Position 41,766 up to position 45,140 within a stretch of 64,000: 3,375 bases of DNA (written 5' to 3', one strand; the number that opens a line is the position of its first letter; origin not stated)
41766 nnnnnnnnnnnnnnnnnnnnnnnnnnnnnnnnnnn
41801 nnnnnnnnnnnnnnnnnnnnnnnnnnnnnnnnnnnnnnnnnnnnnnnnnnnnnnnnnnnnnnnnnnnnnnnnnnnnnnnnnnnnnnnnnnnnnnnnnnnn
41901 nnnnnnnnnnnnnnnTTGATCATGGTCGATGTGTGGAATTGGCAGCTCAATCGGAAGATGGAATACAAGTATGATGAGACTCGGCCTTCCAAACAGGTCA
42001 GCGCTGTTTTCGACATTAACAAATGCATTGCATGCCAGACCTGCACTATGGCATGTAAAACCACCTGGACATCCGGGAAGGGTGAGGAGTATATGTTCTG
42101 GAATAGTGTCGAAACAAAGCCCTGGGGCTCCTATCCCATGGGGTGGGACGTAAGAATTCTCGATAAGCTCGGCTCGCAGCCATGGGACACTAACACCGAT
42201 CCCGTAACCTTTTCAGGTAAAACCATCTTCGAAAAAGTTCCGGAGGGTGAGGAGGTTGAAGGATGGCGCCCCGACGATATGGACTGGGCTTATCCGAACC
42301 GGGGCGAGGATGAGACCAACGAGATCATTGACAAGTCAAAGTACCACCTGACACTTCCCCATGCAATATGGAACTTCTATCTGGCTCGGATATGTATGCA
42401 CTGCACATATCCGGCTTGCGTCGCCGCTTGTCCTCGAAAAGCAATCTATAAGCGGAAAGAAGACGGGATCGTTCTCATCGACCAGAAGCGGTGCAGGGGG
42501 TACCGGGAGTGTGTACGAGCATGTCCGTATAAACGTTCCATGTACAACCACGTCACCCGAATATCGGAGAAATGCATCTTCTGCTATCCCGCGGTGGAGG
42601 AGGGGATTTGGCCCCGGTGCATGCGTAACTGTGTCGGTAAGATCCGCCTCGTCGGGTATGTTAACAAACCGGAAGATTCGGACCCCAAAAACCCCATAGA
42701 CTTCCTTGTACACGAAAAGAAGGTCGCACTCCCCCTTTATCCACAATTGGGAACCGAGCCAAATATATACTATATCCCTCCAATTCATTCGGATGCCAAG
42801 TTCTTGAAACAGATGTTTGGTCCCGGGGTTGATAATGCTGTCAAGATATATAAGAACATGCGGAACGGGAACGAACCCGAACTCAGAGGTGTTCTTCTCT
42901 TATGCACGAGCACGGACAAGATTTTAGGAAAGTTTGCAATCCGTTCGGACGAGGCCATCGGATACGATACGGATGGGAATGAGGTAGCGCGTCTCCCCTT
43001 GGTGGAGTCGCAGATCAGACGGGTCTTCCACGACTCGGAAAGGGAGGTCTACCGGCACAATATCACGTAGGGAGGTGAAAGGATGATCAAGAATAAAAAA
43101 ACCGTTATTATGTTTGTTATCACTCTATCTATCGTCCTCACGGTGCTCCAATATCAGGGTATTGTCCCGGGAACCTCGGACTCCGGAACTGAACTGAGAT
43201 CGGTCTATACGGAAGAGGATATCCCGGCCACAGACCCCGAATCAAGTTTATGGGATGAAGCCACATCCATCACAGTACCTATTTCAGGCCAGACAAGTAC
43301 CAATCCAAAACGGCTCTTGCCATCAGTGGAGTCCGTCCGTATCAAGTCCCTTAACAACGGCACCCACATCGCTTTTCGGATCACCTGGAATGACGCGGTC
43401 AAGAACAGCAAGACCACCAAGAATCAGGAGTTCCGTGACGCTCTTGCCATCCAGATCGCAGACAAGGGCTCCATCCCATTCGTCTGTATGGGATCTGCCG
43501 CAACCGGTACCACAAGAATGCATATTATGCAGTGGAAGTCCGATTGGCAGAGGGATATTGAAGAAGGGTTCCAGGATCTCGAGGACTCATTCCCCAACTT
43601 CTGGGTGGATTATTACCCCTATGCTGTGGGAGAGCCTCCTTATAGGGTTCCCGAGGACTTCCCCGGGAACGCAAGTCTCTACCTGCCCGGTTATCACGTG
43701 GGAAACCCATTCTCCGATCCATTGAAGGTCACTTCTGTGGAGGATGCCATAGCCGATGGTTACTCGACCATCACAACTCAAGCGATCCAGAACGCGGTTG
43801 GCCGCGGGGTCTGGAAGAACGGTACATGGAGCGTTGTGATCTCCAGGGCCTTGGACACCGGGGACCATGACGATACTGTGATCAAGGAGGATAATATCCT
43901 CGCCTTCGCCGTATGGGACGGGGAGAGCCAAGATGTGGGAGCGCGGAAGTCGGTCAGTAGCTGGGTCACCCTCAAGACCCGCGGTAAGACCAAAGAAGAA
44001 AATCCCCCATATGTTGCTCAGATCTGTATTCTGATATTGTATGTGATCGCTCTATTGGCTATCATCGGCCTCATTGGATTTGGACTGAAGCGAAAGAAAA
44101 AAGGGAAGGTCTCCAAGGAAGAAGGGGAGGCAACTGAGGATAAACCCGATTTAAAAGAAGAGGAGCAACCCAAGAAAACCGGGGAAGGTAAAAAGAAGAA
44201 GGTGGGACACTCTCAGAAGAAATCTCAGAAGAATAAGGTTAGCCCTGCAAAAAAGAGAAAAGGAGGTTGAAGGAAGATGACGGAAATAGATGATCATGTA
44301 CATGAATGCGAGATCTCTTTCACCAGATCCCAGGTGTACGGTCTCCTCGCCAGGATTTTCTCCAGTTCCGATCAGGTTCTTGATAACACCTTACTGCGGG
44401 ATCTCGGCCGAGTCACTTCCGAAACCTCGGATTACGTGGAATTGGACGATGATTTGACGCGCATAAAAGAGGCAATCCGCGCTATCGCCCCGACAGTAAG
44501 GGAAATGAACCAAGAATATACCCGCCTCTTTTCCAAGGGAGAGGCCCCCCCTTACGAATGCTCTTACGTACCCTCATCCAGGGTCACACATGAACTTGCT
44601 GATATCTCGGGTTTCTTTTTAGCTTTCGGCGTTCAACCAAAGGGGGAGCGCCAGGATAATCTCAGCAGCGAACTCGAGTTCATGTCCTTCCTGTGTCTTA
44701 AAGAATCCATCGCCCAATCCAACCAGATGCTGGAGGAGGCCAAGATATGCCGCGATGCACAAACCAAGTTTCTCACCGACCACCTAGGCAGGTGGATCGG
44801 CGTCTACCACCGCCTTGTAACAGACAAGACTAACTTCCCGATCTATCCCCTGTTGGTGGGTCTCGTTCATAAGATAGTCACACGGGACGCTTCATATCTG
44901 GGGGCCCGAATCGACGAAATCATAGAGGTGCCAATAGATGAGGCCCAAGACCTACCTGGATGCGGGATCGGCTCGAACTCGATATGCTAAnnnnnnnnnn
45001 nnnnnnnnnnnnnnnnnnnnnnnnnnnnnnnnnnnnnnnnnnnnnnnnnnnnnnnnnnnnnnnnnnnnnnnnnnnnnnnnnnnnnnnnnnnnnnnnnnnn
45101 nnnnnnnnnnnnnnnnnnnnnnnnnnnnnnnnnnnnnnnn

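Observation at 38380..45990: NXR/pNar-like periplasmic type-II molybdoenzyme (alpha, beta, gamma, delta + membrane protein) with an Asp-containing FS0 motif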

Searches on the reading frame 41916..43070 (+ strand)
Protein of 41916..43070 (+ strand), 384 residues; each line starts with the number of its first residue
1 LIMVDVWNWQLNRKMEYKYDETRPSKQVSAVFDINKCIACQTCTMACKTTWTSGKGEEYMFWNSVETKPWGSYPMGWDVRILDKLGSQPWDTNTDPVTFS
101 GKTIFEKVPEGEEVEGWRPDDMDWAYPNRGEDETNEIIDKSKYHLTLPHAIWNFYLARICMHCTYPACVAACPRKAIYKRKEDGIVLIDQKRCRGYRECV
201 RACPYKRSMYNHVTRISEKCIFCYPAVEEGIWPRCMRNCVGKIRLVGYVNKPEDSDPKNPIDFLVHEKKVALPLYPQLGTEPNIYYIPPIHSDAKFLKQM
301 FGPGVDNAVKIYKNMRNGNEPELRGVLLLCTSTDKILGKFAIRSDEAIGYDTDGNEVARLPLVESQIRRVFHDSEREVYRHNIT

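Call 3: search_protein_families(library=pfam, proteins=[window:41916-43070:+], max_evalue=0.01)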
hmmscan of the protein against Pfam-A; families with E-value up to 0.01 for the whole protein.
window:41916-43070:+ (384 aa): 8 families
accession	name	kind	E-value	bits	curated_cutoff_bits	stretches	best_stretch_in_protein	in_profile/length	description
PF13247.11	Fer4_11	-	7e-29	100.4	26.2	1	154-247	4-98/100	4Fe-4S dicluster domain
PF12838.12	Fer4_7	-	1.4e-10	41.9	27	1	160-206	2-51/52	4Fe-4S dicluster domain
PF13237.11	Fer4_10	-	9.3e-09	35.5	25.5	1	157-204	6-53/53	4Fe-4S dicluster domain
PF13187.11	Fer4_9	-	9.3e-08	32.4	27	1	160-206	2-50/52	4Fe-4S dicluster domain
PF14697.11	Fer4_21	-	2.5e-05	24.8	35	1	160-205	8-53/59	4Fe-4S dicluster domain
PF12797.12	Fer4_2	-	3e-05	24.1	24.5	1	31-48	4-21/22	4Fe-4S binding domain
PF00037.32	Fer4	-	3.8e-05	23.8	21.1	0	31-48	2-19/24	4Fe-4S binding domain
PF12837.12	Fer4_6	-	0.0032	17.8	25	0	185-205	1-21/24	4Fe-4S binding domain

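Call 4: search_protein_families(library=ncbifam, proteins=[window:41916-43070:+], max_evalue=0.01)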
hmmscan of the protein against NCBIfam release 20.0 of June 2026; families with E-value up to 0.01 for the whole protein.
window:41916-43070:+ (384 aa): 45 families (the best 25 are shown)
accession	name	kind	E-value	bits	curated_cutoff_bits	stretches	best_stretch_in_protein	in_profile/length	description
TIGR03478.1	DMSO_red_II_bet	subfamily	6.2e-81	271.8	480.7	1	26-293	2-259/321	DMSO reductase family type II enzyme, iron-sulfur subunit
NF042979.1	EthbenzDh_ebdB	equivalog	7.4e-66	222.4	740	1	24-292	17-280/354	ethylbenzene dehydrogenase subunit beta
TIGR01660.1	narH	equivalog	2.9e-55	187.6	524.05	2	120-249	145-272/492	nitrate reductase subunit beta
NF011569.0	PRK14993.1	equivalog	8.1e-39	133.5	416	2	149-301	89-233/244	tetrathionate reductase subunit TtrB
TIGR03149.1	cyt_nit_nrfC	equivalog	2.7e-27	95.6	377.6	1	141-291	76-220/225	cytochrome c nitrite reductase Fe-S protein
TIGR02951.1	DMSO_dmsB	equivalog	3e-27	95.6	214.1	1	149-247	53-151/161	DMSO/selenate family reductase complex B subunit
NF045797.1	DsrO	equivalog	3e-27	95.6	200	1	136-287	81-234/235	sulfate reduction electron transfer complex DsrMKJOP subunit DsrO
NF041715.1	arsenate_red_ArrB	equivalog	5.5e-26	91.5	450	3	146-212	44-108/233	arsenate respiratory reductase iron-sulfur subunit ArrB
NF008134.0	PRK10882.1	equivalog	5.6e-21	74.9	263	2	121-240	71-199/329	hydrogenase 2 operon protein HybA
NF045715.1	sulf_resp_HmcB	equivalog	1e-17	64.3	420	1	153-240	100-189/307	sulfate respiration complex iron-sulfur protein HmcB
TIGR01582.1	FDH-beta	equivalog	2.3e-17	63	334.7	1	158-251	91-184/283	formate dehydrogenase subunit beta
NF007382.0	PRK09898.1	equivalog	3.7e-13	49.5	213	1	155-227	118-190/208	ferredoxin-like protein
NF041782.1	mnquin_red_QrcC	equivalog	8.3e-12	45.3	400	1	154-213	59-121/239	menaquinone reductase iron-sulfur cluster-binding subunit QrcC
NF038355.1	FDH3_beta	equivalog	2e-11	44.2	240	1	159-223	53-121/180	formate dehydrogenase FDH3 subunit beta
NF007658.0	PRK10330.1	equivalog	1e-07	31.6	260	1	153-206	51-102/181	electron transport protein HydN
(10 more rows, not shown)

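Call 24: search_solved_structures(query=window:41916-43070:+, max_evalue=1e-10, show_alignments=1)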
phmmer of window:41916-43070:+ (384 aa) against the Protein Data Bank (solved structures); distinct sequences matched with E-value up to 1e-10: 9.
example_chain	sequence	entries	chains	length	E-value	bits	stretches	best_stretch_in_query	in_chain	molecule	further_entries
7b04_A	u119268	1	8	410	6.9e-114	384.1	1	6-343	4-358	Nitrite oxidoreductase subunit B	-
2ivf_B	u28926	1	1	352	4.4e-63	216.8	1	23-291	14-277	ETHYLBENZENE DEHYDROGENASE BETA-SUBUNIT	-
4ydd_B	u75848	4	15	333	1.5e-61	211.7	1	23-292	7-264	DMSO reductase family type II enzyme, iron-sulfur subunit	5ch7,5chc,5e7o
1q16_B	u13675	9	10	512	5.1e-53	183.6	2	93-250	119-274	Respiratory nitrate reductase 1 beta chain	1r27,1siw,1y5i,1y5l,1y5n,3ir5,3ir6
3egw_B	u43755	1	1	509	4.5e-52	180.5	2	93-250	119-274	Respiratory nitrate reductase 1 beta chain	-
1y4z_B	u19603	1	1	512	4.6e-52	180.4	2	93-250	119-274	Respiratory nitrate reductase 1 beta chain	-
2vpw_B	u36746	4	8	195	2.7e-18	69.2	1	157-288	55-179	NRFC PROTEIN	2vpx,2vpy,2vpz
6cz7_B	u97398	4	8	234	8.9e-18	67.5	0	148-214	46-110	4Fe-4S ferredoxin, iron-sulfur binding domain protein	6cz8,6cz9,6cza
4v4c_B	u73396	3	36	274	3.2e-15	59.1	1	157-287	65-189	Pyrogallol hydroxytransferase small subunit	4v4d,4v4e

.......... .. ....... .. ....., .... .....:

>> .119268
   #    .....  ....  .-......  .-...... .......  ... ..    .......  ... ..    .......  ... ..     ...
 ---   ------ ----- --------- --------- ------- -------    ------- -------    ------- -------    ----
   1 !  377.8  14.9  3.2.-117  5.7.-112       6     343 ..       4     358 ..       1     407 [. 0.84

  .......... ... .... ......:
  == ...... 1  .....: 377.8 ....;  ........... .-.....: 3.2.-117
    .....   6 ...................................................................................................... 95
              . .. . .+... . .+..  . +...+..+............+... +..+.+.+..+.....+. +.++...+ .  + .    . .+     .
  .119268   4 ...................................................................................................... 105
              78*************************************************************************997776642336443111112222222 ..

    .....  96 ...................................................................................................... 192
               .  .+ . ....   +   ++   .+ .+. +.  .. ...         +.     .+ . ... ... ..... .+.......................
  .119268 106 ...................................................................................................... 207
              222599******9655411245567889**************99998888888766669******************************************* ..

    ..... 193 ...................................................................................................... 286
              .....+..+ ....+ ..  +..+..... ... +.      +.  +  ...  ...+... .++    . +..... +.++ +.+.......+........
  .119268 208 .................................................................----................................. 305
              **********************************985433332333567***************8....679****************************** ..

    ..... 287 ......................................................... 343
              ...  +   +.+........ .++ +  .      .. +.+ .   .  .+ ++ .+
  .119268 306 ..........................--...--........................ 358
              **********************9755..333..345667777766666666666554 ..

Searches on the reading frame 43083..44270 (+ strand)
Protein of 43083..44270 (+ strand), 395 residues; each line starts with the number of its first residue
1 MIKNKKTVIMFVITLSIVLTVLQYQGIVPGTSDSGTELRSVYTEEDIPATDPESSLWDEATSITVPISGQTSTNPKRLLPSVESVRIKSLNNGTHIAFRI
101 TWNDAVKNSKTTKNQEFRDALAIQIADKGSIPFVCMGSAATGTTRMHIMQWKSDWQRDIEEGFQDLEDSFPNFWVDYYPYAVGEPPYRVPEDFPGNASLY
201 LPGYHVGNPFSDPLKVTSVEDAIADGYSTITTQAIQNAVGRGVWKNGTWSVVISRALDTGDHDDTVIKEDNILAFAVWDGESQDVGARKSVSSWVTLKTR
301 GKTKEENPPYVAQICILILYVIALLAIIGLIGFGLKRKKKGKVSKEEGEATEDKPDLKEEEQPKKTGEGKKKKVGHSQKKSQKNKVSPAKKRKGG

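Call 3: search_protein_families(library=pfam, proteins=[window:43083-44270:+], max_evalue=0.01)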
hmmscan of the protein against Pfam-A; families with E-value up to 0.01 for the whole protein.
window:43083-44270:+ (395 aa): 2 families
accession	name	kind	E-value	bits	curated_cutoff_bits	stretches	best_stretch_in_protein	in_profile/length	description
PF09459.16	EB_dh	-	2e-23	84.1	33.3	1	55-290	2-236/236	Ethylbenzene dehydrogenase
PF16118.10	DUF4834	-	0.0093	17.3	27.8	0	314-385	9-83/99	Domain of unknown function (DUF4834)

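Call 4: search_protein_families(library=ncbifam, proteins=[window:43083-44270:+], max_evalue=0.01)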
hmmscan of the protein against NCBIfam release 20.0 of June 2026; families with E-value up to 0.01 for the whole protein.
window:43083-44270:+ (395 aa): 3 families
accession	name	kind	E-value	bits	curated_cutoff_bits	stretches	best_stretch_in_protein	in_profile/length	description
TIGR03477.1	DMSO_red_II_gam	subfamily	8.9e-30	103.6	169.85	2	42-154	6-116/206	DMSO reductase family type II enzyme, heme b subunit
NF042980.1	EthbenzDh_ebdC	equivalog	4.2e-08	32.9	400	1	240-292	151-204/214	ethylbenzene dehydrogenase subunit gamma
NF042931.1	SAG1386_EF1546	equivalog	0.0061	16.7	80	0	302-384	17-99/158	SAG1386/EF1546 family surface-associated protein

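Call 23: search_solved_structures(query=window:43083-44270:+, max_evalue=0.01, show_alignments=2)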
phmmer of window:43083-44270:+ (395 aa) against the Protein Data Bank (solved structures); distinct sequences matched with E-value up to 0.01: 2.
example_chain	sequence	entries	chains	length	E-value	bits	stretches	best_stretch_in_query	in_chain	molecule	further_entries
7b04_C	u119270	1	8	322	2.5e-23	85.6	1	38-294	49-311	Nitrite oxidoreductase subunit C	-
2ivf_C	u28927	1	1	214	1.4e-05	27.2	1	222-293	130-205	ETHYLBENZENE DEHYDROGENASE GAMMA-SUBUNIT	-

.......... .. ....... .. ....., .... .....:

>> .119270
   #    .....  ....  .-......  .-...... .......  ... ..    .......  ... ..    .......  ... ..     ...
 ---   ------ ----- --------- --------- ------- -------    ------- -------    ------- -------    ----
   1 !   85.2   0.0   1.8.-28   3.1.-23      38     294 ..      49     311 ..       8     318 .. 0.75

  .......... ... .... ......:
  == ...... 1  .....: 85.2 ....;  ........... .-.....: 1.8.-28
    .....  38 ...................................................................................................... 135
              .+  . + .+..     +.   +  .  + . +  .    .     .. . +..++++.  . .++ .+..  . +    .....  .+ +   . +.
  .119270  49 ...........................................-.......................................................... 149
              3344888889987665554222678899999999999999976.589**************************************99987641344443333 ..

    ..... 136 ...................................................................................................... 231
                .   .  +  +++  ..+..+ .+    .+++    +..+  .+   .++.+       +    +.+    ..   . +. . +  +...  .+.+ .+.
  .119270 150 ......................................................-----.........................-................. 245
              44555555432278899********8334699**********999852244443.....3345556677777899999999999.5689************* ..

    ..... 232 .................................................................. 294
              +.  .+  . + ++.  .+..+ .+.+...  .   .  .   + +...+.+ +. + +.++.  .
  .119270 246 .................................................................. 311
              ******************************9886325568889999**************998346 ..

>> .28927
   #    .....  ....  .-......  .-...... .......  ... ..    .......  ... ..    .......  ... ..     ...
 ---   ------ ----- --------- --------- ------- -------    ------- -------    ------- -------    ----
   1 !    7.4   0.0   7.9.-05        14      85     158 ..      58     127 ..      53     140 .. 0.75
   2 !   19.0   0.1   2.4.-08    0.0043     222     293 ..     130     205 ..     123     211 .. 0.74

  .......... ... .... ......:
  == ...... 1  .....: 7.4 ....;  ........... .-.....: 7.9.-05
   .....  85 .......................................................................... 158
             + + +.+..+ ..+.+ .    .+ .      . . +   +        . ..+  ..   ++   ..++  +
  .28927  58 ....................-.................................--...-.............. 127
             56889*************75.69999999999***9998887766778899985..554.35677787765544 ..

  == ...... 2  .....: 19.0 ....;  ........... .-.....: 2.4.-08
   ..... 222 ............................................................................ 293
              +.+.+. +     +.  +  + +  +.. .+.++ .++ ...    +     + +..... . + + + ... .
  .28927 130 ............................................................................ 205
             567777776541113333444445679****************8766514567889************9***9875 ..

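Call 61: find_homologous_proteins(query=window:43083-44270:+, max_evalue=1e-20)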
Query window:43083-44270:+ (395 aa): 122 proteins with E <= 1e-20 among 3761 candidates; the best 120 are listed.
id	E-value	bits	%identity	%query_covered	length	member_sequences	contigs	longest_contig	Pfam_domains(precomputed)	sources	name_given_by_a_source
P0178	5.8e-263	889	99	100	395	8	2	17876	PF09459.17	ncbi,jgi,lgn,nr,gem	ncbi:MAG: ethylbenzene dehydrogenase-related protein [Candidatus Thermoplasmatota archaeon]|nr:ethyl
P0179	1.3e-140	487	73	71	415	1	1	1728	PF09459.17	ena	-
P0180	4.2e-133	462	61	78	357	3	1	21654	PF09459.17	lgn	-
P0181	2.8e-128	446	59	83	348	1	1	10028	PF09459.17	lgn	-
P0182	5.3e-121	422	61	73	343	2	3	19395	PF09459.17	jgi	-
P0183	1.9e-118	414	55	86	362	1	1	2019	PF09459.17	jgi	jgi:hypothetical protein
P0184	2.2e-117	410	56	82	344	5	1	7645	PF09459.17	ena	-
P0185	5.8e-117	409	55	81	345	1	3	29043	PF09459.17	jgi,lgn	jgi:hypothetical protein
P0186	2.0e-115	404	55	81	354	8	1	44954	PF09459.17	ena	-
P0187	3.2e-115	403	59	72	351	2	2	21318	PF09459.17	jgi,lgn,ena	-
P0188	6.1e-114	399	55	82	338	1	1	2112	PF09459.17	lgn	-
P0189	8.7e-113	395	53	86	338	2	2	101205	PF09459.17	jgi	-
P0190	1.0e-110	388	55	78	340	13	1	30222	PF09459.17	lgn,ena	-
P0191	1.5e-110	388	59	69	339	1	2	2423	PF09459.17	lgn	-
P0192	1.2e-109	385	51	88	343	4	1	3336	PF09459.17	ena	-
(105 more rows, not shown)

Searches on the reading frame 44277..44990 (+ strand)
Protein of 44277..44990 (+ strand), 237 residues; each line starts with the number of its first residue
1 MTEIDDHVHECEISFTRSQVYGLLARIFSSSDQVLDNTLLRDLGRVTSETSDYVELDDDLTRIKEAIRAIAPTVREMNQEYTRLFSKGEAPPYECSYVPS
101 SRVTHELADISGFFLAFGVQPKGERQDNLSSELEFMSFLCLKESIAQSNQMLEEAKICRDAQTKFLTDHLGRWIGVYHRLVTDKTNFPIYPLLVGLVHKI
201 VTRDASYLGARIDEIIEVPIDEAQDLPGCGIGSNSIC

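Call 3: search_protein_families(library=pfam, proteins=[window:44277-44990:+], max_evalue=0.01)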
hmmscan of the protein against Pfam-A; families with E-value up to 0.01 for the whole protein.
window:44277-44990:+ (237 aa): 2 families
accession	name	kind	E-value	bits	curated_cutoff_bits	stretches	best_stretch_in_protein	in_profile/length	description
PF02613.20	Nitrate_red_del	-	4.4e-18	66.1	22.2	1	56-175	8-132/136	Nitrate reductase delta subunit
PF08377.15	MAP2_projctn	-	0.0069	15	27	1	38-98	203-263/1134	MAP2/Tau projection domain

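Call 4: search_protein_families(library=ncbifam, proteins=[window:44277-44990:+], max_evalue=0.01)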
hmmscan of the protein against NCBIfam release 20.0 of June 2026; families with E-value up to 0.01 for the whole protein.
window:44277-44990:+ (237 aa): 3 families
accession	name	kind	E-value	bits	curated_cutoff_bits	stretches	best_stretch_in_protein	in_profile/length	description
TIGR03482.1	DMSO_red_II_cha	subfamily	6.6e-17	62.2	152.3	1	17-211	2-195/197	DMSO reductase family type II enzyme chaperone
NF003442.0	PRK04976.1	equivalog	9.9e-09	35.4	132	1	16-208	11-208/211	molecular chaperone TorD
NF042981.1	EthbenzDh_ebdD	equivalog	7.7e-07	29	360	1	11-205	13-212/222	ethylbenzene dehydrogenase subunit delta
